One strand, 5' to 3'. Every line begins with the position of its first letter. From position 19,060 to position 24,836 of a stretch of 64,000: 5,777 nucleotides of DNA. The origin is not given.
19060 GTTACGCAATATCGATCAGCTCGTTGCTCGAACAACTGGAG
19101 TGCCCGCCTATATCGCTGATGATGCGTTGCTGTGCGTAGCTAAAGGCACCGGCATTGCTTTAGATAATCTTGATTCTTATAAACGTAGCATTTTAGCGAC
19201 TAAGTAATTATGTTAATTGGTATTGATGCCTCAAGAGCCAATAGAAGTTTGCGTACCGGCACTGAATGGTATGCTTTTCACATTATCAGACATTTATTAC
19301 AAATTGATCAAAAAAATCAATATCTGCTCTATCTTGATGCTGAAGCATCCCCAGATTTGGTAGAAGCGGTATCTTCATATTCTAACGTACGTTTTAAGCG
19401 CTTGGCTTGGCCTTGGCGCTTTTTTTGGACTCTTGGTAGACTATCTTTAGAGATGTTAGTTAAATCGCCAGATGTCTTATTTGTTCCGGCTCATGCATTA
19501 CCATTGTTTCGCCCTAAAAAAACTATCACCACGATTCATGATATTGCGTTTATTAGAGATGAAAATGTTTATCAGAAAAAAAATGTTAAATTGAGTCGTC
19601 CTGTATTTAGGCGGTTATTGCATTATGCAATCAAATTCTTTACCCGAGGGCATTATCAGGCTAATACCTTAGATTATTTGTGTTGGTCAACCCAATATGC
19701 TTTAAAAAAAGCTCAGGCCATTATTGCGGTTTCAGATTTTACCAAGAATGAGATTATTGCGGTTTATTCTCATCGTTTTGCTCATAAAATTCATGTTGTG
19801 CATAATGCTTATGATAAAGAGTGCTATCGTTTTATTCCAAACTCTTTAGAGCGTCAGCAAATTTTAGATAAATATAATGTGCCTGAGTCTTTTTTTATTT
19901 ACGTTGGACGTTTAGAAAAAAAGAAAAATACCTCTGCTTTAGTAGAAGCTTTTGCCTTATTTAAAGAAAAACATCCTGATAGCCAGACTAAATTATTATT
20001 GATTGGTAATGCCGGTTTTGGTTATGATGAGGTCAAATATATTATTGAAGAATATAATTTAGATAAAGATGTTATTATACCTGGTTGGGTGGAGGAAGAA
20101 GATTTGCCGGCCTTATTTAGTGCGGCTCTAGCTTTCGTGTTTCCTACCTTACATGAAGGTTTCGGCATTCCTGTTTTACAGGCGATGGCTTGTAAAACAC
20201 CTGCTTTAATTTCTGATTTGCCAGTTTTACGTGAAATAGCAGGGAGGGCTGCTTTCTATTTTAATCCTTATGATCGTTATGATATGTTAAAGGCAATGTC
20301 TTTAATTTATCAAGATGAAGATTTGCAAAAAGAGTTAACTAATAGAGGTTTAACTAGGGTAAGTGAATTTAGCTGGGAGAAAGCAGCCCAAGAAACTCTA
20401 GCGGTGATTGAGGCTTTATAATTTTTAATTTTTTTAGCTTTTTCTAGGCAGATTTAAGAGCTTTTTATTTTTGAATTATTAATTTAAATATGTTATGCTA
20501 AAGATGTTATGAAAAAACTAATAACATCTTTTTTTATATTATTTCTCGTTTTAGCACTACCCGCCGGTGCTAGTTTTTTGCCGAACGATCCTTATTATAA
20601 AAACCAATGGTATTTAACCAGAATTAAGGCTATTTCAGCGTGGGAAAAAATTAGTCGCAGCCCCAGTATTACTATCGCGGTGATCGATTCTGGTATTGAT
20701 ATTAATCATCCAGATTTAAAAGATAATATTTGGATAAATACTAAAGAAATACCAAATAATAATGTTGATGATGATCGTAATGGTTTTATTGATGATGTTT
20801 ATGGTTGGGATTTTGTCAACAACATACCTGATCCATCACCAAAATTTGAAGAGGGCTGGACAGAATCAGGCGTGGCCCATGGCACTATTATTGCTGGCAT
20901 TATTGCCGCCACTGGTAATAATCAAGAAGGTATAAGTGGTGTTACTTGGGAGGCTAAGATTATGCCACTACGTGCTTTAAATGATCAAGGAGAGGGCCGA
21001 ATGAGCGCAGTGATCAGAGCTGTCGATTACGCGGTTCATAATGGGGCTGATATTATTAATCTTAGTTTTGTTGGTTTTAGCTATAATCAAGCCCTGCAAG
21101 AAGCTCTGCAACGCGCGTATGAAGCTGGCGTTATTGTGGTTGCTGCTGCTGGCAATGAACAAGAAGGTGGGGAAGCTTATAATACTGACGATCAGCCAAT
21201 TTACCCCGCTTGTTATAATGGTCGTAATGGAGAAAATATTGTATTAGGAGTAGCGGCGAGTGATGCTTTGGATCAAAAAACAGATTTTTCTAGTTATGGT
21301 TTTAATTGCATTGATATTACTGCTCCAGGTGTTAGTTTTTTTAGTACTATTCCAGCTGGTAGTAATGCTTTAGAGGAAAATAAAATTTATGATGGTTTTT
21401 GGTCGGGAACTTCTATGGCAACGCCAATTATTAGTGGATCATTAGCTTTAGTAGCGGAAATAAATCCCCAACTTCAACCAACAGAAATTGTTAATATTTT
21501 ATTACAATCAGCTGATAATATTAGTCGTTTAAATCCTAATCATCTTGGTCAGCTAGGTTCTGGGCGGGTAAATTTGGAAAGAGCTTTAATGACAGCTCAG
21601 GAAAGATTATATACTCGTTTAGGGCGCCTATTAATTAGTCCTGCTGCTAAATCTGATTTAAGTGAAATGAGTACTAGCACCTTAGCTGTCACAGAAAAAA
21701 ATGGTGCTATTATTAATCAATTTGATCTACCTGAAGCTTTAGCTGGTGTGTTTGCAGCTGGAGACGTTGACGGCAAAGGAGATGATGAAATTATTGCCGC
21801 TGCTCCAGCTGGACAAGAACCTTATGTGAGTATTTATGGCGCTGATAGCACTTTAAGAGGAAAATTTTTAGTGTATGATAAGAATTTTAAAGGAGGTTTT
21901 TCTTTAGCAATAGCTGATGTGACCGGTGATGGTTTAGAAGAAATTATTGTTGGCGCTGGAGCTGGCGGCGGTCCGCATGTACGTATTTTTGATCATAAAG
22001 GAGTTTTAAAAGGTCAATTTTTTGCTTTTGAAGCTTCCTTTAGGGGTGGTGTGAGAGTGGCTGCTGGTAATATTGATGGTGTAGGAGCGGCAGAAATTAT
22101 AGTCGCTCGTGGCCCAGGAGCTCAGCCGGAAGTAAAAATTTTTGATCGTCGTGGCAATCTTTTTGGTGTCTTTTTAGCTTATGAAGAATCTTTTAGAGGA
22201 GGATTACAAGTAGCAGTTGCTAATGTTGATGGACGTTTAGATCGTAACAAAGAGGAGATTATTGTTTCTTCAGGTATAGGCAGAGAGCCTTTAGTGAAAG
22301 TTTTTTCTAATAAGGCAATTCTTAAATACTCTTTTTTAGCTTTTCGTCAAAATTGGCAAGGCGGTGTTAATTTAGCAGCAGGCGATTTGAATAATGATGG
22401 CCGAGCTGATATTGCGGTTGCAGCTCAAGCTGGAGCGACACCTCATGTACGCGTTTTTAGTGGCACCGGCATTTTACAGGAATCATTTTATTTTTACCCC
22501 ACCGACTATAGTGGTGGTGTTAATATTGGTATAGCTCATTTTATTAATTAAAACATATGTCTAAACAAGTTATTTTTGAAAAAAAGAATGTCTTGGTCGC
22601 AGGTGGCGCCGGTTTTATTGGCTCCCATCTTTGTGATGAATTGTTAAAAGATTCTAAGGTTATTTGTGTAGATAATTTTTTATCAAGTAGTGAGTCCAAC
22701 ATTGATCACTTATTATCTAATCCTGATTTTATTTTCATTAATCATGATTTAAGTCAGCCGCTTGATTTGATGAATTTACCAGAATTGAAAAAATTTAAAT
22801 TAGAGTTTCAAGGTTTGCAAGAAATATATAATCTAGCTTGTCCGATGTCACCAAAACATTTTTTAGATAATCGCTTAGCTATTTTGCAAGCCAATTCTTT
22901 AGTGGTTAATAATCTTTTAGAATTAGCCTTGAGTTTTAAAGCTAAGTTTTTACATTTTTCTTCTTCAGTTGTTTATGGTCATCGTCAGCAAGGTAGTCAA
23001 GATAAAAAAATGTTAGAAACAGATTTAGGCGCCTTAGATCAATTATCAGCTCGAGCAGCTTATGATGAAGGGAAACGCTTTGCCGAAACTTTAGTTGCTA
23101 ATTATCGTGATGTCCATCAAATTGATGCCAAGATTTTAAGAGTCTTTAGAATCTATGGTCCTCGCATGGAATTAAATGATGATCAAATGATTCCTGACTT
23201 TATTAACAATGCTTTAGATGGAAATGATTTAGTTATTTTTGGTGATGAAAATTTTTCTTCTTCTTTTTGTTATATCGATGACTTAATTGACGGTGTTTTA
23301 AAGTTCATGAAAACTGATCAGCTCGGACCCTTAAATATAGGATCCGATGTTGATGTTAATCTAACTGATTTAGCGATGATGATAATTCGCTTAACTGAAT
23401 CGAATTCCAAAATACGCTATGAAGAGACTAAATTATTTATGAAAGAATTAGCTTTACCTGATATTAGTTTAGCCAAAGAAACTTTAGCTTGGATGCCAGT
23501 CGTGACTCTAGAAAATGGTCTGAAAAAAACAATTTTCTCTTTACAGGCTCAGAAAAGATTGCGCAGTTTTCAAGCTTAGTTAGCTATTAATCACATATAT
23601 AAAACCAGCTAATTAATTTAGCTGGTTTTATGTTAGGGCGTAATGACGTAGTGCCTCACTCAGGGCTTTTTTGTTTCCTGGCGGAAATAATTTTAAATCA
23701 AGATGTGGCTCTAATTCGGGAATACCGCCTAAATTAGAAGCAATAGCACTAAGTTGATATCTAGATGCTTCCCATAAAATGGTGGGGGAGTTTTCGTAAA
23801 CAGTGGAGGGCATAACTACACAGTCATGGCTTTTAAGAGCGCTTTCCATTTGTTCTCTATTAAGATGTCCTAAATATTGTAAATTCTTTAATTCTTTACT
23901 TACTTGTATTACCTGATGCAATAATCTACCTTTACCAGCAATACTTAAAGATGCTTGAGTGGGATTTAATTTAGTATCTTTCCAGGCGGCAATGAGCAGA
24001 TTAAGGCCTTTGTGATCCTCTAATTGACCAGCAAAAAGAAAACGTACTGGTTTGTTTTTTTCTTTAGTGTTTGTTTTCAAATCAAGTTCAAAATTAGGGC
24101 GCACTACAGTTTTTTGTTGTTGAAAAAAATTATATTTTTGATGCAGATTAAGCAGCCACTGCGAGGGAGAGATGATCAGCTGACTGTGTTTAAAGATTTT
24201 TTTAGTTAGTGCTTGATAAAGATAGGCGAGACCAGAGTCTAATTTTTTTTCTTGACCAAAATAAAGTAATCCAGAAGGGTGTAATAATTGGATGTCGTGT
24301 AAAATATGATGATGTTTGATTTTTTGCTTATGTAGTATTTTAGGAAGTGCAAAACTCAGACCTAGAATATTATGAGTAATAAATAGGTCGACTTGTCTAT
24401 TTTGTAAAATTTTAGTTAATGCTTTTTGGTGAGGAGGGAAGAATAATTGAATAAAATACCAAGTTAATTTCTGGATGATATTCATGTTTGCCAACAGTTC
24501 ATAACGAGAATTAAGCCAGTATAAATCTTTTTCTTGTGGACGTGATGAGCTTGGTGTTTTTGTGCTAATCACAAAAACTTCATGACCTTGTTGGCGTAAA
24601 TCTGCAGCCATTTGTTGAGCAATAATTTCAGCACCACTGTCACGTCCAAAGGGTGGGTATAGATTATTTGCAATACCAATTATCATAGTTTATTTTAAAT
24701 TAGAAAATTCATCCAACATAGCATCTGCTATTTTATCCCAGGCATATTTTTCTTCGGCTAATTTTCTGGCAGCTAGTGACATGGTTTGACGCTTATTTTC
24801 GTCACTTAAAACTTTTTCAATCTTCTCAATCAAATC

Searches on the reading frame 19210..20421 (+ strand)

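Call 79: search_protein_families(library=ncbifam, proteins=[window:19210-20421:+], max_evalue=0.001)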
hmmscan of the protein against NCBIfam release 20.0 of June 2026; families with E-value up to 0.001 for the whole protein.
window:19210-20421:+ (403 aa): 25 families
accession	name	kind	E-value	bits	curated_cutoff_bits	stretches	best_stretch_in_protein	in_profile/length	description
TIGR04047.1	MSMEG_0565_glyc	hypoth_equivalog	1.6e-34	119.6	259.85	1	156-399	127-370/373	MSMEG_0565 family glycosyltransferase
TIGR02149.1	glgA_Coryne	subfamily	5.9e-30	104.7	302.4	1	158-400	135-387/391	glycogen synthase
TIGR03088.1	stp2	hypoth_equivalog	8.3e-19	67.9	409.05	1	191-400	159-370/374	TIGR03088 family PEP-CTERM/XrtA system glycosyltransferase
TIGR03999.1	thiol_BshA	equivalog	1.2e-18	67.2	273.7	1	161-395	138-365/375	N-acetyl-alpha-D-glucosaminyl L-malate synthase BshA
TIGR03449.1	mycothiol_MshA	equivalog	5.8e-18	65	462.5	1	164-399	161-399/406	D-inositol-3-phosphate glycosyltransferase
NF053513.1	Gtran_IagA_BgsA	equivalog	2.5e-16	59.6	460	1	164-396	102-324/333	LTA glycolipid anchor biosynthesis glycosyltransferase, IagA/BgsA family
NF050063.1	ProtGlycPglJ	equivalog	9.5e-16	57.9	500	1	166-397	143-360/363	N-acetylgalactosamine-N,N'-diacetylbacillosaminyl-diphospho-undecaprenol 4-alpha-N-acetylgalactosaminyltransferase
NF038295.1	EPS_HpsP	equivalog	1.4e-15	57.2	550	1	213-401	192-385/388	hormogonium polysaccharide biosynthesis glycosyltransferase HpsP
TIGR04157.1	glyco_rSAM_CFB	subfamily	1.6e-14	53.7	400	1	160-343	162-338/406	TIGR04157 family glycosyltransferase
NF041010.1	glycosy_Agl16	equivalog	2.1e-14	53.2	575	1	161-401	127-349/352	glycosylation protein Agl16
NF041876.1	EPS_EpsE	equivalog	3.7e-14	52.8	400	1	230-393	218-386/389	exopolysaccharide biosynthesis GT4 family glycosyltransferase EpsE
NF049987.1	DaglGlyslTfaseDgs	equivalog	1.4e-10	40.6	500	1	160-398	94-322/332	processive diacylglycerol alpha-glucosyltransferase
TIGR02472.1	sucr_P_syn_N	equivalog_domain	1.7e-10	40.3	576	1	163-400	180-438/439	sucrose-phosphate synthase, putative, glycosyltransferase domain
NF047684.1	TeichurnBiosyTuaC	equivalog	4.6e-10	39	550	1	164-384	161-369/391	teichuronic acid biosynthesis protein TuaC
TIGR04063.1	stp3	hypoth_equivalog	4.7e-10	38.9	442.05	1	162-396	152-388/397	TIGR04063 family PEP-CTERM/XrtA system glycosyltransferase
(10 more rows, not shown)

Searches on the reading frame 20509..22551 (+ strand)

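Call 79: search_protein_families(library=ncbifam, proteins=[window:20509-22551:+], max_evalue=0.001)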
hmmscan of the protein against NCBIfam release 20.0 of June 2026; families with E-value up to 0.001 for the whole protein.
window:20509-22551:+ (680 aa): 8 families
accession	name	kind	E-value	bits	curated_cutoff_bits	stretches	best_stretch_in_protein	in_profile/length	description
TIGR03921.1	T7SS_mycosin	equivalog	6.9e-52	176.7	278.75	1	120-363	48-288/353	type VII secretion-associated serine protease mycosin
NF033595.1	denti_PrtP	equivalog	2.1e-32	112.5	300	2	183-361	342-503/606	dentilisin complex serine proteinase subunit PrtP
NF049966.1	QH_SP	equivalog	3.3e-16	59.3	165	1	146-335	54-211/219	subtilisin-like serine protease QhpE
TIGR03895.1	protease_PatA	subfamily_domain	1.1e-13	50.8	421.05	1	124-364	1-229/606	PatA/PatG family cyanobactin maturation protease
NF040553.1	SGO_0316_fam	subfamily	2.4e-12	45.4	1400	1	45-217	279-464/1486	SGO_0316/SGO_0317 family LPXTG-anchored serine peptidase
NF051851.1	AtpSerPepEprS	equivalog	1.9e-09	36.1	1700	1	245-362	256-365/988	autotransporter serine peptidase EprS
NF040808.2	CspC_non_triad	exception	2.2e-07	29.7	675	1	53-219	97-279/556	bile acid germinant receptor pseudoprotease CspC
NF040809.1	germ_prot_CspBA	exception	5.7e-07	27.5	1250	1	54-218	654-825/1099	bifunctional germination protease/germinant receptor pseudoprotease CspBA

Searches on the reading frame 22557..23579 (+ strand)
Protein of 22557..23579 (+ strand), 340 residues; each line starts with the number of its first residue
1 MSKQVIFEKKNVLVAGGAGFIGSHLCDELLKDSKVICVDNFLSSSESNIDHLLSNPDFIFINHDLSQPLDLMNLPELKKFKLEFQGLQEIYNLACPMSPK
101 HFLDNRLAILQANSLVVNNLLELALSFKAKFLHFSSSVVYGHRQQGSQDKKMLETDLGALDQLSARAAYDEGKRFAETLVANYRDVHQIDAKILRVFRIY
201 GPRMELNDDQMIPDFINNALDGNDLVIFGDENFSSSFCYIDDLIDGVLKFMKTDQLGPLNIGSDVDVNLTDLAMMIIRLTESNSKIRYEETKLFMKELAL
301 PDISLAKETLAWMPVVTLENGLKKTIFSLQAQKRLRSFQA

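Call 79: search_protein_families(library=ncbifam, proteins=[window:22557-23579:+], max_evalue=0.001)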
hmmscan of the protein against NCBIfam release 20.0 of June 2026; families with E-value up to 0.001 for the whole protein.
window:22557-23579:+ (340 aa): 19 families
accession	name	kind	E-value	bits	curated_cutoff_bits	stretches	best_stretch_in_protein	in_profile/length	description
TIGR01181.1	dTDP_gluc_dehyt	equivalog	4.4e-28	98.3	365.1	1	12-326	2-308/321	dTDP-glucose 4,6-dehydratase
TIGR02197.1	heptose_epim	equivalog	4.7e-21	75.3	274.6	1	12-327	1-311/316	ADP-glyceromanno-heptose 6-epimerase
TIGR04180.1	EDH_00030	hypoth_equivalog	3.4e-18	65.7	475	1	12-293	1-269/297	NAD-dependent 4,6-dehydratase LegB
TIGR01179.1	galE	equivalog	1.3e-15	57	262.3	1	11-230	1-215/332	UDP-glucose 4-epimerase GalE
NF005998.1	PRK08125.1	equivalog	1.7e-13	49.8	777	1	7-284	313-589/649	bifunctional UDP-4-amino-4-deoxy-L-arabinose formyltransferase/UDP-glucuronic acid oxidase ArnA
NF011728.1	PRK15181.1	equivalog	5.7e-13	48.6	760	1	5-267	11-265/348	Vi polysaccharide biosynthesis UDP-N-acetylglucosaminuronic acid C-4 epimerase TviC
NF008872.0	PRK11908.1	equivalog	9.5e-13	47.9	294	1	10-326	2-332/349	bifunctional UDP-4-keto-pentose/UDP-xylose synthase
NF047922.1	GDPFucSynFcl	equivalog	3.6e-12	46.4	500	1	110-326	78-298/308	GDP-L-fucose synthase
NF007490.0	PRK10084.1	subfamily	4.8e-12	45.5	649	1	12-327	3-332/361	dTDP-glucose 4,6-dehydratase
NF007582.0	PRK10217.1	equivalog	2.3e-10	40.1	698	1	10-327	2-329/355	dTDP-glucose 4,6-dehydratase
TIGR01746.1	Thioester-redct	subfamily_domain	2.5e-09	36.8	213.35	1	111-210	110-208/371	thioester reductase domain-containing protein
NF008360.0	PRK11150.1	equivalog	1.1e-08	34.7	452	1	110-281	90-255/310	ADP-glyceromanno-heptose 6-epimerase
NF047837.1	UDPAcbARedWbcJ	equivalog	1e-07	31.2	500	0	164-284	98-219/372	UDP-2-acetamido-2,6-beta-L-arabino-hexul-4-ose reductase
NF042422.1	oxyalk_red_OleD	equivalog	1e-06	28.4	580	0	11-34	2-25/329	2-alkyl-3-oxoalkanoate reductase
NF007956.0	PRK10675.1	subfamily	8.5e-06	25.1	394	1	11-70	2-64/338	UDP-glucose 4-epimerase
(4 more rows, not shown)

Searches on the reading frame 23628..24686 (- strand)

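Call 3: search_protein_families(library=pfam, proteins=[window:23628-24686:-], max_evalue=1)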
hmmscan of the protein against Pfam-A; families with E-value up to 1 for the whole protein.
window:23628-24686:- (352 aa): 7 families
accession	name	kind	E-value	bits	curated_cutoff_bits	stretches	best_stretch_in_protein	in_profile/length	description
PF00534.26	Glycos_transf_1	-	7.8e-20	71.5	26.4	1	206-347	8-153/172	Glycosyl transferases group 1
PF13692.12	Glyco_trans_1_4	-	8e-18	65.5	27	1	215-348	3-138/142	Glycosyl transferases group 1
PF13439.12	Glyco_transf_4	-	1.8e-15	57.8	28.5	1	18-198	3-164/170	Glycosyltransferase Family 4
PF13579.12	Glyco_trans_4_4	-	1.2e-07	32.6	29.7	1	18-198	2-157/158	Glycosyl transferase 4-like domain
PF20706.3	GT4-conflict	-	0.026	14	26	1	191-295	173-290/385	Family 4 Glycosyltransferase in conflict systems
PF22059.2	GumK_N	-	0.046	14.2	27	1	25-90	17-84/171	Glucuronosyltransferase GumK, N-terminal domain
PF04230.19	PS_pyruv_trans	-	0.13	12.6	25.3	1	18-175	3-68/280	Polysaccharide pyruvyl transferase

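Call 79: search_protein_families(library=ncbifam, proteins=[window:23628-24686:-], max_evalue=0.001)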
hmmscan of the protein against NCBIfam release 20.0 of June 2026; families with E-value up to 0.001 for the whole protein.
window:23628-24686:- (352 aa): 9 families
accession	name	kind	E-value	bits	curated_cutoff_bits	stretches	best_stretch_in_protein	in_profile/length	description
NF041876.1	EPS_EpsE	equivalog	3.4e-10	39.7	400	1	204-350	205-359/389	exopolysaccharide biosynthesis GT4 family glycosyltransferase EpsE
TIGR03088.1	stp2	hypoth_equivalog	1.5e-09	37.4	409.05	1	92-350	75-336/374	TIGR03088 family PEP-CTERM/XrtA system glycosyltransferase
NF047684.1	TeichurnBiosyTuaC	equivalog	2.5e-09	36.5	550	1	215-350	221-352/391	teichuronic acid biosynthesis protein TuaC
NF046085.1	XrtY_assoc_Gly1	equivalog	3e-09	36.2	400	1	143-299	137-296/387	XrtY-associated glycosyltransferase XYAG1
TIGR04157.1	glyco_rSAM_CFB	subfamily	3.8e-08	32.7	400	1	213-325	227-338/406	TIGR04157 family glycosyltransferase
TIGR03999.1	thiol_BshA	equivalog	5.7e-08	32.1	273.7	1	9-326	7-311/375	N-acetyl-alpha-D-glucosaminyl L-malate synthase BshA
NF007640.0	PRK10307.1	subfamily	4.6e-05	22.5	276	0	212-293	228-309/411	WcaI family glycosyltransferase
NF012028.0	PRK15484.1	subfamily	7.9e-05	21.9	618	1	156-325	128-315/380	lipopolysaccharide N-acetylglucosaminyltransferase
TIGR02149.1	glgA_Coryne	subfamily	0.00083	18.6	302.4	0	209-325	201-321/391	glycogen synthase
